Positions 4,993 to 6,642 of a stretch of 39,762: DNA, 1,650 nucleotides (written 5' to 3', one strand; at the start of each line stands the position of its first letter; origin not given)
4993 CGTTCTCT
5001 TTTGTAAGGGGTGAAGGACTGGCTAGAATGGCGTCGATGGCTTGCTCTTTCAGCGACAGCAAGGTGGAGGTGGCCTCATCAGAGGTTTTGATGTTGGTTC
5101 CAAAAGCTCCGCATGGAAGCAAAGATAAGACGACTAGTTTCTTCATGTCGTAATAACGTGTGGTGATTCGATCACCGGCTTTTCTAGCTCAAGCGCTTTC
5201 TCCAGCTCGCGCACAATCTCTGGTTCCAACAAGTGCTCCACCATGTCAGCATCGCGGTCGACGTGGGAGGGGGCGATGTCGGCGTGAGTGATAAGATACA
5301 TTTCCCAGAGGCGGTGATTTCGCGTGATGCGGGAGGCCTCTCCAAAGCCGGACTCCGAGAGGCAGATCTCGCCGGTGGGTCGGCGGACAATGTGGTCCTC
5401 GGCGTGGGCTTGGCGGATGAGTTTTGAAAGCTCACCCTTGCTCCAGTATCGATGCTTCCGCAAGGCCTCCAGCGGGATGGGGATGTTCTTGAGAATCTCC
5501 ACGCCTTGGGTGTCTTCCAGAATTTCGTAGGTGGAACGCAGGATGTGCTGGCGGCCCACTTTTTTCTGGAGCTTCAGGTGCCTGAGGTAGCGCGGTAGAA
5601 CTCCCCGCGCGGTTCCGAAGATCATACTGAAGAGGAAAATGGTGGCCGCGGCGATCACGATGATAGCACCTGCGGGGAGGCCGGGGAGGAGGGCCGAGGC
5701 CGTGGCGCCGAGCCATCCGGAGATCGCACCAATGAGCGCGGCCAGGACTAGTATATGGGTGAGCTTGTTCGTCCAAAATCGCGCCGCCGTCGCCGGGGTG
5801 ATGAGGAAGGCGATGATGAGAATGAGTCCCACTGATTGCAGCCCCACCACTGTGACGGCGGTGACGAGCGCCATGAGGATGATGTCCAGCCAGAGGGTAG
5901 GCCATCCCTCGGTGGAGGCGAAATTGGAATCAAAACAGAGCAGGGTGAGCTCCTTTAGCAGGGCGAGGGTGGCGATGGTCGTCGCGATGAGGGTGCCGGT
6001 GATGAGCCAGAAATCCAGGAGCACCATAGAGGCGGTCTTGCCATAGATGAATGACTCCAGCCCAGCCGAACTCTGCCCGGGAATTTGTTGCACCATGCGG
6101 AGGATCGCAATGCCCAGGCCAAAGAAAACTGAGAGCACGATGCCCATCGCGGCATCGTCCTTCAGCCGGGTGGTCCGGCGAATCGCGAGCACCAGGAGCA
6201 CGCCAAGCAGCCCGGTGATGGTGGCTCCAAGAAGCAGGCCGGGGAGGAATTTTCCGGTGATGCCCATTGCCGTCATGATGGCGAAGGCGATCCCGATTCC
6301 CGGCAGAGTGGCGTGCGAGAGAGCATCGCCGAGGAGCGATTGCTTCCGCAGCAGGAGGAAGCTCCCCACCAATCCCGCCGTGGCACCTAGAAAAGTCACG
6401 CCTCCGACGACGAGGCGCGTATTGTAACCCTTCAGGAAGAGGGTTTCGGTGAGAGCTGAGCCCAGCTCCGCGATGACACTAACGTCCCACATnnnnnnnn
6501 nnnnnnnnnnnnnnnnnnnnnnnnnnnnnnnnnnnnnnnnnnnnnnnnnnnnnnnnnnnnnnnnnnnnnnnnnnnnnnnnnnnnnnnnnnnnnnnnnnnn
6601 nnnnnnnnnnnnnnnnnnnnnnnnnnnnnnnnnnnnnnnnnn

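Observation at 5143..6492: ABC-3 metal permease fused in-frame to a DtxR-family repressor (YtgCR-like) outside Chlamydiae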

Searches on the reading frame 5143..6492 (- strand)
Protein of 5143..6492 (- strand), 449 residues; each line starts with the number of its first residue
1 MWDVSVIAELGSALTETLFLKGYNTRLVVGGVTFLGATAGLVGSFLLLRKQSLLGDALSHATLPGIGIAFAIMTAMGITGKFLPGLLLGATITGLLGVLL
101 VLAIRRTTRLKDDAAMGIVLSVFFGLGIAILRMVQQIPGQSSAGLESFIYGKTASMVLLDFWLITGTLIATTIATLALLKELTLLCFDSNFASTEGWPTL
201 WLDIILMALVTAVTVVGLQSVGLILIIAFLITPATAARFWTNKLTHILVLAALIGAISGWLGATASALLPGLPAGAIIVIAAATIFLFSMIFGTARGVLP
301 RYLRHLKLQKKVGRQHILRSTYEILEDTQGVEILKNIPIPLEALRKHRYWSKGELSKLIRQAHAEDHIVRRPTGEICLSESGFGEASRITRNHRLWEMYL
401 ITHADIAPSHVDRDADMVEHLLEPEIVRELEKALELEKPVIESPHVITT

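Call 5: search_protein_families(library=pfam, proteins=[window:5143-6492:-], max_evalue=0.01)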
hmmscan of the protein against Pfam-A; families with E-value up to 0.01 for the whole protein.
window:5143-6492:- (449 aa): 3 families
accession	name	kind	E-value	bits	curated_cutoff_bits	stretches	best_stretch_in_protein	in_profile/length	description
PF00950.22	ABC-3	-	1.9e-57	195.2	20.1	1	31-292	11-257/258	ABC 3 transport family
PF02742.21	Fe_dep_repr_C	-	6.1e-12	45.8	27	1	380-435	2-57/70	Iron dependent repressor, metal binding and dimerisation domain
PF01032.23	FecCD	-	1.4e-07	31.3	26.5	1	68-290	87-309/311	FecCD transport family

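Call 6: search_protein_families(library=ncbifam, proteins=[window:5143-6492:-], max_evalue=0.01)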
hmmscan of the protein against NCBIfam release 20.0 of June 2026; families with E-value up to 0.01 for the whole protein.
window:5143-6492:- (449 aa): 5 families
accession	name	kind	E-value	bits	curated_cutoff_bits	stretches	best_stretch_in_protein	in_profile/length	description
TIGR03770.1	anch_rpt_perm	equivalog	2.3e-40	139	296.8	1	37-292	29-269/270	anchored repeat-type ABC transporter permease subunit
NF040927.1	ABC_perm_SloB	subfamily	4.5e-39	134.8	460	1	34-293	21-264/271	metal ABC transporter permease subunit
NF040871.1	AztB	equivalog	2.2e-35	122.6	280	1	20-282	8-254/254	zinc ABC transporter permease AztB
NF007089.0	PRK09543.1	equivalog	1.9e-16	60.4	284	1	34-291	14-256/261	zinc ABC transporter permease subunit ZnuB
NF008273.0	PRK11050.1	equivalog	0.0079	15.9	153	0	355-434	71-149/156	manganese-binding transcriptional regulator MntR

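Call 7: find_homologous_proteins(query=window:5143-6492:-, max_evalue=0.00001)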
Query window:5143-6492:- (449 aa): 6654 proteins with E <= 0.00001 among 8000 candidates; the best 120 are listed.
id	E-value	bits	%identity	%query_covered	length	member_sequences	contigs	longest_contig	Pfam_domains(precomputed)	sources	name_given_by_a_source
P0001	1.7e-283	958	100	100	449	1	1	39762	PF01032.24,PF02742.22,PF00950.23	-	-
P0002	1.8e-224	764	84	95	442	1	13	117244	PF01032.24,PF02742.22,PF00950.23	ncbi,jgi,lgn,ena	ncbi:MAG: iron chelate uptake ABC transporter family permease subunit [Akkermansiaceae bacterium]|jg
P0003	8.4e-224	762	82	95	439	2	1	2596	PF01032.24,PF02742.22,PF00950.23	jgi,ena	-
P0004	2.0e-222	757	82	97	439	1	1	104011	PF01032.24,PF02742.22,PF00950.23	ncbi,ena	-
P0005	6.9e-222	756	82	95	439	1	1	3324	PF01032.24,PF02742.22,PF00950.23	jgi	jgi:manganese/zinc/iron transport system permease protein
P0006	7.2e-222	755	82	97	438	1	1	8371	PF01032.24,PF02742.22,PF00950.23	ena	-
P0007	4.9e-221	753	81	97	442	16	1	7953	PF01032.24,PF02742.22,PF00950.23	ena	-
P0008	1.1e-220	752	79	100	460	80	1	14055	PF01032.24,PF02742.22,PF00950.23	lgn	-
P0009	4.7e-220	750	79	100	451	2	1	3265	PF01032.24,PF02742.22,PF00950.23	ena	-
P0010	8.4e-220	749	82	95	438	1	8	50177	PF01032.24,PF02742.22,PF00950.23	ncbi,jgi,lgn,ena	jgi:manganese/zinc/iron transport system permease protein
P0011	9.9e-220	748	80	97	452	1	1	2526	PF01032.24,PF02742.22,PF00950.23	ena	-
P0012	1.1e-219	748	82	95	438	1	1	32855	PF01032.24,PF02742.22,PF00950.23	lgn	-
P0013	1.8e-219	748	82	95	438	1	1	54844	PF01032.24,PF02742.22,PF00950.23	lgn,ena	-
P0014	3.4e-219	747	81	97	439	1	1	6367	PF01032.24,PF02742.22,PF00950.23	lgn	-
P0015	6.5e-219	746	80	97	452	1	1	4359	PF01032.24,PF02742.22,PF00950.23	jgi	-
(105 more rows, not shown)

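Call 25: find_related_loci(query=A1, collection=genome_contigs, flank=6000)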
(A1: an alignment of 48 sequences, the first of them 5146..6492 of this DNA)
Query A1 (449 aa) in genome_contigs; peptide patterns used: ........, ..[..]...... (x = any residue, [..] = any of these).
599 stretches matched a pattern (row limit reached: there are more); 585 encode a relative of the query (tblastn E <= 1e-3); the best 80 are kept; 80 distinct loci.
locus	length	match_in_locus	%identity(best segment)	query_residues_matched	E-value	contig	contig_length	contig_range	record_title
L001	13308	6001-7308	81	14-449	0e+0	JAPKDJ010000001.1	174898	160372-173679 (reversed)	MAG: Akkermansiaceae bacterium isolate ANT-87 NODE_19_length_174898_cov_15.311376, whole genome shotgun sequence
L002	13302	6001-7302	80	14-447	0e+0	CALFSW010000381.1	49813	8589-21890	MAG TPA_asm: uncultured Verrucomicrobiales bacterium isolate ERR2206764_bin.128_CONCOCT_v1.1_MAG genome assembly, contig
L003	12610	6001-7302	80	14-447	0e+0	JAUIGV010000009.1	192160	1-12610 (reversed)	MAG: Verrucomicrobiia bacterium isolate Co_bin.176 NODE_765_length_192160_cov_17.283300, whole genome shotgun sequence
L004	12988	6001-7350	79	1-449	0e+0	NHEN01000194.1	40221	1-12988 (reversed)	MAG: Verrucomicrobiaceae bacterium TMED86 33857, whole genome shotgun sequence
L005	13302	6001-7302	82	14-447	0e+0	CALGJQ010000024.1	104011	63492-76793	MAG: uncultured Verrucomicrobiales bacterium isolate H3_Bin_Bin_186_sub_1_1 genome assembly, contig: c_000001657055, who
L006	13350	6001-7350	80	1-449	0e+0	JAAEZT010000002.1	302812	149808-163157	Bacterium isolate P03SWT0bin.3 NODE_4_length_302812_cov_8.13704, whole genome shotgun sequence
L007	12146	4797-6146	79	1-449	0e+0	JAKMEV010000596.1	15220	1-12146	MAG: Akkermansiaceae bacterium isolate MOX_bin55 PPB.contigs.fa_k127_604604, whole genome shotgun sequence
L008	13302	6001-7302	74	14-447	0e+0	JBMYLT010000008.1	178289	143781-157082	MAG: Akkermansiaceae bacterium isolate ME_XS_2108_bin39 ME_XS_2108_bin39_7, whole genome shotgun sequence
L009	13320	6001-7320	74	8-447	0e+0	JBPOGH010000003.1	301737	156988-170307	MAG: Verrucomicrobiaceae bacterium isolate MAG_18 MAG_18_3, whole genome shotgun sequence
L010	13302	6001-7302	77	14-447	0e+0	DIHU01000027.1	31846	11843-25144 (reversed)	MAG TPA_asm: Akkermansiaceae bacterium UBA5688 UBA5688_contig_2402, whole genome shotgun sequence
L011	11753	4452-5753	77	14-447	0e+0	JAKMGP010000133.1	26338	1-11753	MAG: Akkermansiaceae bacterium isolate MOX_bin101 PPB.contigs.fa_k127_620546, whole genome shotgun sequence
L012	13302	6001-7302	79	14-447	0e+0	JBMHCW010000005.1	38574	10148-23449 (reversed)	MAG: Akkermansiaceae bacterium isolate xHP1_bin.548 c_000000000005, whole genome shotgun sequence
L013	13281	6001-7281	79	23-449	0e+0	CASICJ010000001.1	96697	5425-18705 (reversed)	MAG: uncultured Verrucomicrobiales bacterium isolate FRAM_WSC20_S8_BML_bin_39_1 genome assembly, contig: FRAM_WSC20_S8_B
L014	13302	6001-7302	78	14-447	0e+0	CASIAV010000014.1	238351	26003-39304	MAG: uncultured Verrucomicrobiales bacterium isolate FRAM_WSC20_S26_BML_bin_59_1 genome assembly, contig: FRAM_WSC20_S26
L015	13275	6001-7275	79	23-447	0e+0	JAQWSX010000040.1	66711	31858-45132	MAG: Akkermansiaceae bacterium isolate cluster2_bin.69 k141_3169787, whole genome shotgun sequence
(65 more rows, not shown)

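Call 28: predict_structure(alignment_id=A1)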
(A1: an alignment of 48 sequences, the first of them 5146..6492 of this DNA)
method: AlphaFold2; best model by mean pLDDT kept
length: 449 residues; sequences in the alignment: 48
mean_pLDDT: 84.0   pTM: 0.78
mean pLDDT of the five models: 84.0, 81.6, 81.2, 79.9, 78.8
residues with pLDDT >= 90: 147; 70-90: 258; 50-70: 36; < 50: 8
segments of 3 or more residues with pLDDT < 50: 447-449
pLDDT, mean of each block of 10 residues (from residue 1): 73 77 80 93 88 74 88 86 82 87 86 84 90 81 60 66 90 94 85 79 87 82 78 94 95 94 85 83 94 95 91 90 90 88 90 91 92 90 90 86 79 68 79 70 49
secondary structure, 60 per line:
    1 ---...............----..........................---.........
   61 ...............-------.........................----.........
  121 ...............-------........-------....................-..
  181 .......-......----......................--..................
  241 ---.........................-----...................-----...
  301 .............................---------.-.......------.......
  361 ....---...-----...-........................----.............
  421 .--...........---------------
elements in order: H4-18 H23-48 H52-75 H83-107 H112-135 H143-150 H158-177 H179-187 H189-194 H199-220 H223-240 H244-268 H274-292 H298-329 H341-347 H354-364 E368-370 E376-378 H380-403 H408-421 H424-434

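Call 44: fold_search(model_id=the predicted structure, library=pdb)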
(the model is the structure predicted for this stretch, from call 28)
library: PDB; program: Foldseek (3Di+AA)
matches with E <= 10: 733; with E <= 0.001: 14
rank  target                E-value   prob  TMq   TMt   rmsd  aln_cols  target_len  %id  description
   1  7kyp_D                8.6e-15  1.00  0.55  0.87   2.9       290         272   32  PsaBC from Streptococcus pneumoniae in complex with Fab (released 2021-08-25)
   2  7kyp_B                9.8e-15  1.00  0.55  0.87   3.1       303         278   32  PsaBC from Streptococcus pneumoniae in complex with Fab (released 2021-08-25)
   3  7kyp_N                1.1e-14  1.00  0.55  0.86   3.2       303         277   32  PsaBC from Streptococcus pneumoniae in complex with Fab (released 2021-08-25)
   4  7kyp_J                1.6e-14  1.00  0.55  0.86   3.0       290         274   32  PsaBC from Streptococcus pneumoniae in complex with Fab (released 2021-08-25)
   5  7kyp_F                2.0e-14  1.00  0.55  0.83   3.0       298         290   32  PsaBC from Streptococcus pneumoniae in complex with Fab (released 2021-08-25)
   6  7kyp_H                2.6e-14  1.00  0.55  0.87   2.9       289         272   31  PsaBC from Streptococcus pneumoniae in complex with Fab (released 2021-08-25)
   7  7kyp_P                3.8e-14  1.00  0.55  0.88   2.7       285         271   31  PsaBC from Streptococcus pneumoniae in complex with Fab (released 2021-08-25)
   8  7kyo_C                1.9e-13  1.00  0.52  0.88   2.6       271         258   32  PsaBC from Streptococcus pneumoniae in complex with Fab (released 2021-08-25)
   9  2nq2_A                2.4e-05  1.00  0.44  0.60   7.6       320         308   16  An inward-facing conformation of a putative metal-chelate type ABC transporter. (released 2007-01-02)
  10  2nq2_B                3.7e-05  1.00  0.44  0.61   7.5       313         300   16  An inward-facing conformation of a putative metal-chelate type ABC transporter. (released 2007-01-02)
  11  1l7v_A                3.5e-04  1.00  0.48  0.64   4.2       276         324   18  Bacterial ABC Transporter Involved in B12 Uptake (released 2002-05-15)
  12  7lb8_B                3.9e-04  1.00  0.47  0.34  17.5       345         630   18  Structure of a ferrichrome importer FhuCDB from E. coli (released 2021-11-24)
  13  2qi9_A                4.2e-04  1.00  0.44  0.58   5.0       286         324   19  ABC-transporter BtuCD in complex with its periplasmic binding protein BtuF (released 2007-08-14)
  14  5b58_A                5.7e-04  1.00  0.44  0.57   5.0       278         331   16  Inward-facing conformation of ABC heme importer BhuUV in complex with periplasmic heme binding protein BhuT from Burkh (released 2016-11-23)
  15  5b57_A                1.6e-03  1.00  0.44  0.57   9.3       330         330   15  Inward-facing conformation of ABC heme importer BhuUV from Burkholderia cenocepacia (released 2016-11-16)
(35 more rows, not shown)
